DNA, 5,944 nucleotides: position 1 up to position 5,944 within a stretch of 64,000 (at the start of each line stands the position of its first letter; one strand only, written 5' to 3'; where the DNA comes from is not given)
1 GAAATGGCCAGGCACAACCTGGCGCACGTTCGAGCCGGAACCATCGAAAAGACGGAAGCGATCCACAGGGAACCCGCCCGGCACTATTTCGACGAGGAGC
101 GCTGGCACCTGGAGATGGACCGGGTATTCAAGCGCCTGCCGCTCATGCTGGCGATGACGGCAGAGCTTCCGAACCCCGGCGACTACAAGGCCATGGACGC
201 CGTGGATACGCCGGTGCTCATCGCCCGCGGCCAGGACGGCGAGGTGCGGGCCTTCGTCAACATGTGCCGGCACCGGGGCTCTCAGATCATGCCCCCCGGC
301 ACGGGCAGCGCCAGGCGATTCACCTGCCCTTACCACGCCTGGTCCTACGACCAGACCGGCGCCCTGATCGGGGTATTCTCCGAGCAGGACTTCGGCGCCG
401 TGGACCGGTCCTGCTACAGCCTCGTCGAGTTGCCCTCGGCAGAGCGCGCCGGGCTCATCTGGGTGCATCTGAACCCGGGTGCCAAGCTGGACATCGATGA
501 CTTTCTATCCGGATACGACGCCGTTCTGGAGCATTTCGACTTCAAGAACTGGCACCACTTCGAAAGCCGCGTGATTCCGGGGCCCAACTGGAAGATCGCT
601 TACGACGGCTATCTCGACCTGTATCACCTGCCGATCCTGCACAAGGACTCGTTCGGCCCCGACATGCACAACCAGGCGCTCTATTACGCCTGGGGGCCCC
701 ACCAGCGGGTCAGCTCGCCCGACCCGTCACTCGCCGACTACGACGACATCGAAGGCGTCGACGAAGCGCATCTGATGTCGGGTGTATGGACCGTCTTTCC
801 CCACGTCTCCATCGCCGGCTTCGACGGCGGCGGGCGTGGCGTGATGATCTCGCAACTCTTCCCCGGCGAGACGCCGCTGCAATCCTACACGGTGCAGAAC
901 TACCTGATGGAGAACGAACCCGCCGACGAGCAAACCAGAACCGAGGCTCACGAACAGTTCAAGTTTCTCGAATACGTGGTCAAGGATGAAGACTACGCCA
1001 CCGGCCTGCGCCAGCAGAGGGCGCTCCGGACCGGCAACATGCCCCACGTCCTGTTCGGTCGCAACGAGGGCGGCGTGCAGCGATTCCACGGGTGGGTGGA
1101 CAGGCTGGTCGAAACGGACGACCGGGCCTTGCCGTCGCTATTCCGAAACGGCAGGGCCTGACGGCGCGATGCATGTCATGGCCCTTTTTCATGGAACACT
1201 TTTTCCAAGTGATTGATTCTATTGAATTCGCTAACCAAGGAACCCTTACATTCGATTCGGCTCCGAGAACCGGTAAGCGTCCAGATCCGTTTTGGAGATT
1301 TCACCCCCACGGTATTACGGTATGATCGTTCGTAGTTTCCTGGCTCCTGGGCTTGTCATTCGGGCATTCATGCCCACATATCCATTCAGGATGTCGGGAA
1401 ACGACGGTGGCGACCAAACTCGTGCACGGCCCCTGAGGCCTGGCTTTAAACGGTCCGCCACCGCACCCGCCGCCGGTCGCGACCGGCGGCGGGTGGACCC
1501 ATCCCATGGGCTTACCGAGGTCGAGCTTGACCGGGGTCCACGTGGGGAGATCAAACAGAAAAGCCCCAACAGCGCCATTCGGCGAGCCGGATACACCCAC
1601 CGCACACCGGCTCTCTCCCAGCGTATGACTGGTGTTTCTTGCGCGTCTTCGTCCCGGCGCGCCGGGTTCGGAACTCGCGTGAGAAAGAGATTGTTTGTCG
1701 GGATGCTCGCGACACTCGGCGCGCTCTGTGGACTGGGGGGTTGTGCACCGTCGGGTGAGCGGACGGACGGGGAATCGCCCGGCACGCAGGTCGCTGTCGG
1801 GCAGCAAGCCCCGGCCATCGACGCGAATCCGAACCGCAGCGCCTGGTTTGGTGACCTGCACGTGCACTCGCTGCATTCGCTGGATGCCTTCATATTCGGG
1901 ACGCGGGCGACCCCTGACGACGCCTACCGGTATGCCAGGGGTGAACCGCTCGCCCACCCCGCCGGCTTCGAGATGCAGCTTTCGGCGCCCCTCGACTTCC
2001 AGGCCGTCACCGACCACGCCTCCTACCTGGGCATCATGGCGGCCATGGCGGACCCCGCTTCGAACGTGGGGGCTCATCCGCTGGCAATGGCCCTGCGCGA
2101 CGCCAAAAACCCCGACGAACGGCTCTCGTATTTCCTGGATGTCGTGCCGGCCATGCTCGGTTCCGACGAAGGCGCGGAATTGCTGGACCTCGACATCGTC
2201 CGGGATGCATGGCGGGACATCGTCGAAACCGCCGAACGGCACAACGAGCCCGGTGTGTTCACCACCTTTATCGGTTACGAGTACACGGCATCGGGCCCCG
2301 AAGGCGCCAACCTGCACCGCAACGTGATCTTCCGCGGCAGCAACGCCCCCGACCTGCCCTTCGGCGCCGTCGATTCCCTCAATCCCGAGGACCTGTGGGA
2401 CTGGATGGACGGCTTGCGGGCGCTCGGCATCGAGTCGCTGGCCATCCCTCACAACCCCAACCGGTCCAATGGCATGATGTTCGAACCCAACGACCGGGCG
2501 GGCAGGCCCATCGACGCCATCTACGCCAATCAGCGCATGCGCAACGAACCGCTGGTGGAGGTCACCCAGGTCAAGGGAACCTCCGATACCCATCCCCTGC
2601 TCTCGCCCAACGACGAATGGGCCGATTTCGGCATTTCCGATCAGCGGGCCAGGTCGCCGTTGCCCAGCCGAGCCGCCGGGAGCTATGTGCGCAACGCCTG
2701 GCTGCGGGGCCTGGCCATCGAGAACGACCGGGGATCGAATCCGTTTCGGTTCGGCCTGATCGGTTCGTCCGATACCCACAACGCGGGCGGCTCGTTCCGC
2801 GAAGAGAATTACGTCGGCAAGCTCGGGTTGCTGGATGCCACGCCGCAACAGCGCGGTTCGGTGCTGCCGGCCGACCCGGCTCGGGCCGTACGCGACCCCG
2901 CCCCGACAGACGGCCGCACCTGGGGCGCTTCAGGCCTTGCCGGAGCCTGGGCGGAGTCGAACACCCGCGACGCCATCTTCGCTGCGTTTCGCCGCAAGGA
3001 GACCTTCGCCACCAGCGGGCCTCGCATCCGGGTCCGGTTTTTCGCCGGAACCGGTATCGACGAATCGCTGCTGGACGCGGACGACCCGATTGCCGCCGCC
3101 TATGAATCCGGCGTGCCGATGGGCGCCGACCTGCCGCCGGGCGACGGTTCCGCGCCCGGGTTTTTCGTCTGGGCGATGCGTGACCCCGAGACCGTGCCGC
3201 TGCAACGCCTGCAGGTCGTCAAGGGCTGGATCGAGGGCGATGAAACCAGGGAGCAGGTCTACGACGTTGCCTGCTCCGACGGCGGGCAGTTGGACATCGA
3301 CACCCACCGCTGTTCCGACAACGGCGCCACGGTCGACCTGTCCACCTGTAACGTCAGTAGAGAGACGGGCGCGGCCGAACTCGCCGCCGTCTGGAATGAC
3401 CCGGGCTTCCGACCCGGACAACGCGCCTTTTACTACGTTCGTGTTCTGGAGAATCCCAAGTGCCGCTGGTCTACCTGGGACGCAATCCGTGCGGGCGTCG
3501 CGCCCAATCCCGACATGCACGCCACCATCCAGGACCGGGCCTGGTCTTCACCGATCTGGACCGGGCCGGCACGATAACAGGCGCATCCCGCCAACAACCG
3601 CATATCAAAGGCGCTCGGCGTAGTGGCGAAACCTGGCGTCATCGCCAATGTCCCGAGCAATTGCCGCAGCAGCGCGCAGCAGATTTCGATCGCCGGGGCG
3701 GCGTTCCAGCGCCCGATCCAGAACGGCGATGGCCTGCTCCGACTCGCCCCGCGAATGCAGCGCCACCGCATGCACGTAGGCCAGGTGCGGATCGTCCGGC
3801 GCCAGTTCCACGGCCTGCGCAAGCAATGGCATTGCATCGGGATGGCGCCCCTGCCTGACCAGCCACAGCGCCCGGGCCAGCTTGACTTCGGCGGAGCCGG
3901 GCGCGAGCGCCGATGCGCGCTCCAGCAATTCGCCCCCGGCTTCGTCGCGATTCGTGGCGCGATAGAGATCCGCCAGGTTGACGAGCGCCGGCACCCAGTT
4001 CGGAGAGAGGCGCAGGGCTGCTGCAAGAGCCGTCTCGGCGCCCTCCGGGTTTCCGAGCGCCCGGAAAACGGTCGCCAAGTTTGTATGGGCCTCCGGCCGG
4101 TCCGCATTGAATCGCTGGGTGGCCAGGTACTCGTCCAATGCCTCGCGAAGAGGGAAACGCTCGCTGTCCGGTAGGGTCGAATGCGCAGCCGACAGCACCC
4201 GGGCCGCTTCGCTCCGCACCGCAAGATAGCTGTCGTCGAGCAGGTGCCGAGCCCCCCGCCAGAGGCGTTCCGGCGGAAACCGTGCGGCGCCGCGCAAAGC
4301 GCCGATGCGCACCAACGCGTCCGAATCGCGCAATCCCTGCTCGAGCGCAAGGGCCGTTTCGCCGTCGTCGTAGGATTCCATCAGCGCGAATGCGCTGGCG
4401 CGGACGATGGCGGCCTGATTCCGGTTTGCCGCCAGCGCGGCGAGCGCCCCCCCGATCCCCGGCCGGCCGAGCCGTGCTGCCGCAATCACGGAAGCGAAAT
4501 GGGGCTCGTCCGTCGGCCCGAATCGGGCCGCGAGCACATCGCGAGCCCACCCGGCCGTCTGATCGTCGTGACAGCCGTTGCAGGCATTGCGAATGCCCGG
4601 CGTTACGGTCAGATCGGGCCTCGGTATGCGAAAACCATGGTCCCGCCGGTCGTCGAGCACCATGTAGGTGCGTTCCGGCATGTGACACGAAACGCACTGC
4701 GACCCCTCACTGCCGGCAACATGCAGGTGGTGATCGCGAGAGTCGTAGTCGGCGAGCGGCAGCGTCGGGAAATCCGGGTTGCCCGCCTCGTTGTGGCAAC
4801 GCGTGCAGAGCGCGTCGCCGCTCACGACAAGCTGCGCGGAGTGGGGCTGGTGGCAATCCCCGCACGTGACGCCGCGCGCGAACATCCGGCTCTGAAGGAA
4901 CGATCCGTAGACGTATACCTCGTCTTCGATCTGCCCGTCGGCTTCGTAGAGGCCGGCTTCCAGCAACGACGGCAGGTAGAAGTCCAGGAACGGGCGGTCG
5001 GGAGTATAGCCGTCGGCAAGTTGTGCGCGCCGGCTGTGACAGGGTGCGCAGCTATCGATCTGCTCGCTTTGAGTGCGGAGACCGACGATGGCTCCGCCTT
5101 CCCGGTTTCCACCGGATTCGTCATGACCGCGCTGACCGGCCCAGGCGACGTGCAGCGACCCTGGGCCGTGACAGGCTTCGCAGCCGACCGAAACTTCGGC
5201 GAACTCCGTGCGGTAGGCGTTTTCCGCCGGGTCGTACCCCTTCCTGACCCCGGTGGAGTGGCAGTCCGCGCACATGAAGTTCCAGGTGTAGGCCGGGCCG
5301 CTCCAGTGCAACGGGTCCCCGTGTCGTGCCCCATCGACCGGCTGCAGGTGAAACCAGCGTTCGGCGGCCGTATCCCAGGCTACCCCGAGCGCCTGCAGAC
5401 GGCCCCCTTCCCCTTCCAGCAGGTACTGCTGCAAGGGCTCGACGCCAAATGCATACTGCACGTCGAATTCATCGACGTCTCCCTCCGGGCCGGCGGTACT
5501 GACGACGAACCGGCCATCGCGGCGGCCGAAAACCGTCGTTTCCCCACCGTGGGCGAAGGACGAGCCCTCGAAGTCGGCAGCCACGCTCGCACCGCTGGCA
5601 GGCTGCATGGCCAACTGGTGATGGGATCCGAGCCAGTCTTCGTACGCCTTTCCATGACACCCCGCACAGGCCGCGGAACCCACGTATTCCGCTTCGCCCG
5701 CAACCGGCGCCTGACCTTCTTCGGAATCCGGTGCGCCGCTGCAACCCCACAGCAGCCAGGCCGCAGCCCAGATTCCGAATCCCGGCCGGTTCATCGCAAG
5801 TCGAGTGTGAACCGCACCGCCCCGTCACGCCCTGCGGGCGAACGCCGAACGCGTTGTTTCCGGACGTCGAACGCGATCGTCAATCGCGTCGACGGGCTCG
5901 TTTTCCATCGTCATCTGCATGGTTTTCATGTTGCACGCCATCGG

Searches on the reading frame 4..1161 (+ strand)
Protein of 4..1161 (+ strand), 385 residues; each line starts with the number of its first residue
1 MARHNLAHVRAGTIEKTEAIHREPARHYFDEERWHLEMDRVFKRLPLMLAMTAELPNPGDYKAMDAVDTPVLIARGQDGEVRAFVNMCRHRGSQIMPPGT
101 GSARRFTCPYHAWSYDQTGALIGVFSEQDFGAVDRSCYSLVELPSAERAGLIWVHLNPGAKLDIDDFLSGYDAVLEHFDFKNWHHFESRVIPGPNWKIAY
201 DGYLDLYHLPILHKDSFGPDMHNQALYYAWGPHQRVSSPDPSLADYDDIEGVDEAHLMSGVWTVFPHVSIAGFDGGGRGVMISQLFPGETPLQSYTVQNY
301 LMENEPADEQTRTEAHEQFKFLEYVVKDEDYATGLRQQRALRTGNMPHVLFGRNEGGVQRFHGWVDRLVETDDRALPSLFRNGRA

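Call 25: search_protein_families(library=pfam, max_evalue=0.01, proteins=[window:4-1161:+])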
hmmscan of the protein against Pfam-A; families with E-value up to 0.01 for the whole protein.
window:4-1161:+ (385 aa): 2 families
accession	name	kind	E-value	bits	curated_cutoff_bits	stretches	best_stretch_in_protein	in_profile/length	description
PF00848.25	Ring_hydroxyl_A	-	2.1e-30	106.6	24.9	1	180-370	1-207/208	Ring hydroxylating alpha subunit (catalytic domain)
PF00355.32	Rieske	-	6.5e-18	64.9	20.3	1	49-124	5-78/88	Rieske [2Fe-2S] domain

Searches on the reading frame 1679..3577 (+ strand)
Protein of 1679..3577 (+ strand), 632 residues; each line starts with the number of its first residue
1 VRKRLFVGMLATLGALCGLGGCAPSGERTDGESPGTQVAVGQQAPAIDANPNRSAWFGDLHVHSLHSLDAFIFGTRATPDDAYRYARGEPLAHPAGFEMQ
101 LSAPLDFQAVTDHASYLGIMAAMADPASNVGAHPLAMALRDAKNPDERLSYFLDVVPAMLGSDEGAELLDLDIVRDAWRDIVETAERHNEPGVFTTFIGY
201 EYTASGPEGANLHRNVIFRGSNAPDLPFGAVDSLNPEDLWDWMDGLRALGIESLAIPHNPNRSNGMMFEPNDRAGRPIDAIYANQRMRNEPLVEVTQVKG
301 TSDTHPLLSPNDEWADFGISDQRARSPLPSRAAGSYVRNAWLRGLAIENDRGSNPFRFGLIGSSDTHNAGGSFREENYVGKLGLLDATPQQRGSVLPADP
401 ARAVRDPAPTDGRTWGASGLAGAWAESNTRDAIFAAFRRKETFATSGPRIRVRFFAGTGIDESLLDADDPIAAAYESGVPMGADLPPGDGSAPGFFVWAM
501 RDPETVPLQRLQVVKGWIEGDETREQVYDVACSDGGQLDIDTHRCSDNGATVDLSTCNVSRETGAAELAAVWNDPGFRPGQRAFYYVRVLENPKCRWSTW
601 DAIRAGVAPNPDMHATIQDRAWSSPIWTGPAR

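Call 25: search_protein_families(library=pfam, max_evalue=0.01, proteins=[window:1679-3577:+])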
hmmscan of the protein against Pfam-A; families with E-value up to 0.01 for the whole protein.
window:1679-3577:+ (632 aa): 1 family
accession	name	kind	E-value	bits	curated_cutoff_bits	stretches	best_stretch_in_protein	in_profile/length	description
PF12228.14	DUF3604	-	5.5e-223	742.1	20.4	1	50-629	1-590/591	Protein of unknown function (DUF3604)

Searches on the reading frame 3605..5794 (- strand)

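Call 77: search_protein_families(library=pfam, max_evalue=0.001, proteins=[window:3605-5794:-])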
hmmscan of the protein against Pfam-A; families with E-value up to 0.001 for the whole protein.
window:3605-5794:- (729 aa): 20 families
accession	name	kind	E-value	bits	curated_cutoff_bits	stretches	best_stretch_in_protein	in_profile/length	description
PF07719.23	TPR_2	-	1.7e-14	53.1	27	1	567-599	1-33/34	Tetratricopeptide repeat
PF13428.12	TPR_14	-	1.5e-13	50.4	23.5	2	567-610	1-44/44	Tetratricopeptide repeat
PF14559.12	TPR_19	-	1.2e-12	48.4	25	2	645-711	1-67/68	Tetratricopeptide repeat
PF14522.11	Cytochrome_C7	-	6.6e-12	45.5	24.8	0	172-254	13-67/67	Cytochrome c7 and related cytochrome c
PF13176.12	TPR_7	-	9.5e-11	41.3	27.9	0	676-703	6-35/36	Tetratricopeptide repeat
PF13432.12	TPR_16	-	2.7e-10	40.9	32.7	1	639-702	1-64/65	Tetratricopeptide repeat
PF13181.12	TPR_8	-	3.5e-10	39.6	25.7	0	568-599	2-33/34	Tetratricopeptide repeat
PF00515.34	TPR_1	-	7.1e-10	38.7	27.8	0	567-599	1-33/34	Tetratricopeptide repeat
PF09699.15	Paired_CXXCH_1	-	1.2e-08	34.9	20.6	1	307-337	6-39/41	Doubled CXXCH motif (Paired_CXXCH_1)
PF13414.12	TPR_11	-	3.8e-08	33.3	26.8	0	678-700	3-25/42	TPR repeat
PF13424.12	TPR_12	-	7.7e-08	32.9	30.1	1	603-666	5-76/77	Tetratricopeptide repeat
PF13435.11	Cytochrome_C554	-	5.2e-07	31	20.8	1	172-210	48-84/84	Cytochrome c554 and c-prime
PF13174.12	TPR_6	-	8.1e-06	26.6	26.3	0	676-701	7-32/33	Tetratricopeptide repeat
PF13431.12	TPR_17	-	1.2e-05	25.6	24.4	0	659-690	3-34/34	Tetratricopeptide repeat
PF22113.1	Mtrc-MtrF_II-IV_dom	-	1.3e-05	25.2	30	0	310-413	8-130/176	Outer membrane cytochrome MtrC/MtrF-like, domains II/IV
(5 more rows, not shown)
